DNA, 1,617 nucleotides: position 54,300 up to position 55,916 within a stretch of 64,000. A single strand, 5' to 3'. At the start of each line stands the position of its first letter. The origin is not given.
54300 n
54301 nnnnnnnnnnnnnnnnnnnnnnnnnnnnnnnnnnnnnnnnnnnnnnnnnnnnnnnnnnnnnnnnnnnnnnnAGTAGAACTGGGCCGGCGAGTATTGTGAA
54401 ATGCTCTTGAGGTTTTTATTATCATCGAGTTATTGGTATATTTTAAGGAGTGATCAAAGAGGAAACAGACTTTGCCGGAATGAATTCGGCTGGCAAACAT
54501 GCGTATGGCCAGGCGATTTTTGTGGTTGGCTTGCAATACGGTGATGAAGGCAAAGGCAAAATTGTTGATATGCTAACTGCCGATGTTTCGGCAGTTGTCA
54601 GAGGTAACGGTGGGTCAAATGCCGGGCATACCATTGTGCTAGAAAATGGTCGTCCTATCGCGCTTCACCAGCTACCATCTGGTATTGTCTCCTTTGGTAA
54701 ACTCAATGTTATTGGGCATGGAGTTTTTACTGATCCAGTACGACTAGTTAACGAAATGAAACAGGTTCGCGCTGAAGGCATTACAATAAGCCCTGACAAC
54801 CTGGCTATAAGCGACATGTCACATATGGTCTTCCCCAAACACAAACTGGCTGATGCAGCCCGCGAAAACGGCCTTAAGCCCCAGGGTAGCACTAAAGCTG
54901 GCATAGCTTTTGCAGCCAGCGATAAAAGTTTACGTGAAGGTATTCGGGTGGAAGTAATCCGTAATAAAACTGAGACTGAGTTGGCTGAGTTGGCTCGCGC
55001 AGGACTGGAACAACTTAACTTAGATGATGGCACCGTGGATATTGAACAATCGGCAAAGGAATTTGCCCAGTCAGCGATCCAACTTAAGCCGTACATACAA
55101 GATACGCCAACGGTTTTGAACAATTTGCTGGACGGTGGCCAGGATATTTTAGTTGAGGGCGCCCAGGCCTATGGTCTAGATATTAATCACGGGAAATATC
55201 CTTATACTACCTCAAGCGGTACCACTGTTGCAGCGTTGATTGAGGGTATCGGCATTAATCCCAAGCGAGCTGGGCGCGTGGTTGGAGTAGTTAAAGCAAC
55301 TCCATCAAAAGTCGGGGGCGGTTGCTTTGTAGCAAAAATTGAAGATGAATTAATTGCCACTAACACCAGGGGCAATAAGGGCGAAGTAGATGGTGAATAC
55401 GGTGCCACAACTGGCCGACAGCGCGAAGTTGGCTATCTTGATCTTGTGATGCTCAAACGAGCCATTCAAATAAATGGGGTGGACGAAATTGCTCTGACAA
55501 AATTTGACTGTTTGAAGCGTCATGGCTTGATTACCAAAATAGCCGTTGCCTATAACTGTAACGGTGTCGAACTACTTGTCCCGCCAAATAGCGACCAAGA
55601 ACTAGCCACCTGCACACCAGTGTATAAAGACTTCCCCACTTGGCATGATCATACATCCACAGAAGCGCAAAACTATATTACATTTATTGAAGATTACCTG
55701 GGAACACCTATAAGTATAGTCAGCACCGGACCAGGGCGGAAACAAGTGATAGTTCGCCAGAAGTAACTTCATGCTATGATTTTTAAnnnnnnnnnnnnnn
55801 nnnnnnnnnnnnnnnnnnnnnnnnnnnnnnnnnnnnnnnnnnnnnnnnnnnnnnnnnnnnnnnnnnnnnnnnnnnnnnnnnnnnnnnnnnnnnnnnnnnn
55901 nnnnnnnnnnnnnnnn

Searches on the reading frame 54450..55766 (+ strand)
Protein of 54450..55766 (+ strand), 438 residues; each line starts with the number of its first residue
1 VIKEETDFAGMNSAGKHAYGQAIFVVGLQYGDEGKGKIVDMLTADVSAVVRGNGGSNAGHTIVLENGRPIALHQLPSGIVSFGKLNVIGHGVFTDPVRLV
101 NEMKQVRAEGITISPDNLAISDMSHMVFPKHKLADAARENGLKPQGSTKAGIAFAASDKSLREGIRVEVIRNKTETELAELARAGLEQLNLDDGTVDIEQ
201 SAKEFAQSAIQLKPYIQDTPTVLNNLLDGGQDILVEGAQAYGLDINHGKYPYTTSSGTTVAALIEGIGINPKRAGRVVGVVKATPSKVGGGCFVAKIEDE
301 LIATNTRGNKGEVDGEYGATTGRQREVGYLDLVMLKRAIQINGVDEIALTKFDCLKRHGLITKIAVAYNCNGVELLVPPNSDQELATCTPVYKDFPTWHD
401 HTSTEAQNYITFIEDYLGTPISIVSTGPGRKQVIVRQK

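Call 3: search_protein_families(library=pfam, proteins=[window:54450-55766:+], max_evalue=0.01)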
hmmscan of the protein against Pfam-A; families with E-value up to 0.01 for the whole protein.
window:54450-55766:+ (438 aa): 1 family
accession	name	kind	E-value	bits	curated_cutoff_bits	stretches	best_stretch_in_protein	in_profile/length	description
PF00709.27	Adenylsucc_synt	-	3.5e-122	408.6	27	1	25-434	2-416/416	Adenylosuccinate synthetase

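Call 4: search_protein_families(library=ncbifam, proteins=[window:54450-55766:+], max_evalue=0.01)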
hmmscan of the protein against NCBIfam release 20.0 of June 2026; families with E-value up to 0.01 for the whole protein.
window:54450-55766:+ (438 aa): 7 families
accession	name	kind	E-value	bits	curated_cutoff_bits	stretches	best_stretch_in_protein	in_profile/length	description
NF002223.0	PRK01117.1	equivalog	2.4e-113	379.2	402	1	21-437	2-425/430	adenylosuccinate synthase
TIGR00184.1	purA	equivalog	1.7e-104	350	395.55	1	25-435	2-419/425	adenylosuccinate synthase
NF010355.0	PRK13783.1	equivalog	1.4e-78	264.9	445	1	24-433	4-401/404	adenylosuccinate synthase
NF010357.0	PRK13785.1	equivalog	6.1e-65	219.6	700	1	23-437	3-451/455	adenylosuccinate synthase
NF003295.0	PRK04293.1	equivalog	1.6e-58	198.2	368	3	204-357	141-287/337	adenylosuccinate synthetase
NF038379.2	amino_Aden_PurZ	exception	4.8e-36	124.5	300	1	24-342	3-292/293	succino-amino-deoxyadenylate synthase PurZ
NF047990.1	Co_MTase_MtgA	equivalog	0.0058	16.2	550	1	147-202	147-204/306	[methyl-Co(III) glycine betaine-specific corrinoid protein]--tetrahydrofolate methyltransferase MtgA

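Call 70: find_related_loci(query=window:54513-55763:+, collection=metagenome_contigs, flank=8000)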
Query window:54513-55763:+ (417 aa) in metagenome_contigs; peptide patterns used: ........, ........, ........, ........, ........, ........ (x = any residue, [..] = any of these).
600 stretches matched a pattern (row limit reached: there are more); 540 encode a relative of the query (tblastn E <= 1e-3); the best 80 are kept; 80 distinct loci.
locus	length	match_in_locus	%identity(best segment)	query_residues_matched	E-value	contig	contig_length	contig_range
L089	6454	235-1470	57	4-417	4e-158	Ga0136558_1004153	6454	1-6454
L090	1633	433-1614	55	4-416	3e-162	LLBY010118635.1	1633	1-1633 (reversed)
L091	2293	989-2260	40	2-417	3e-92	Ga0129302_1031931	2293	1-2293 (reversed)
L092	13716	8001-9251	40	4-415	3e-84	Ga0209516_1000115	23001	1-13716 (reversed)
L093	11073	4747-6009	39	2-413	3e-84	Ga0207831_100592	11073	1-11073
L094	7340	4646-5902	39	3-416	4e-83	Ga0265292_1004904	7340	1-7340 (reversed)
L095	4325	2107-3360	39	3-415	3e-83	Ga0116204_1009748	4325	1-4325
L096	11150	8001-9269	38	2-415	8e-83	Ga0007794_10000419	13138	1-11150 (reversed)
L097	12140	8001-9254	40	6-415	4e-83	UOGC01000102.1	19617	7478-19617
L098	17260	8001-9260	40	2-414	3e-83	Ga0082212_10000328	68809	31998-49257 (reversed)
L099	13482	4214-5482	39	2-415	4e-83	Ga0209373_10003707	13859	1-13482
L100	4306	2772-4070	38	2-414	1e-82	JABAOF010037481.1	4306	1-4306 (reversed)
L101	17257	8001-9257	40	3-416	2e-82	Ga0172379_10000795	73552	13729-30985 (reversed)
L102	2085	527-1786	40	2-414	2e-85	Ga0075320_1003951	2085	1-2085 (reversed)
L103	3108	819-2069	39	3-414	3e-83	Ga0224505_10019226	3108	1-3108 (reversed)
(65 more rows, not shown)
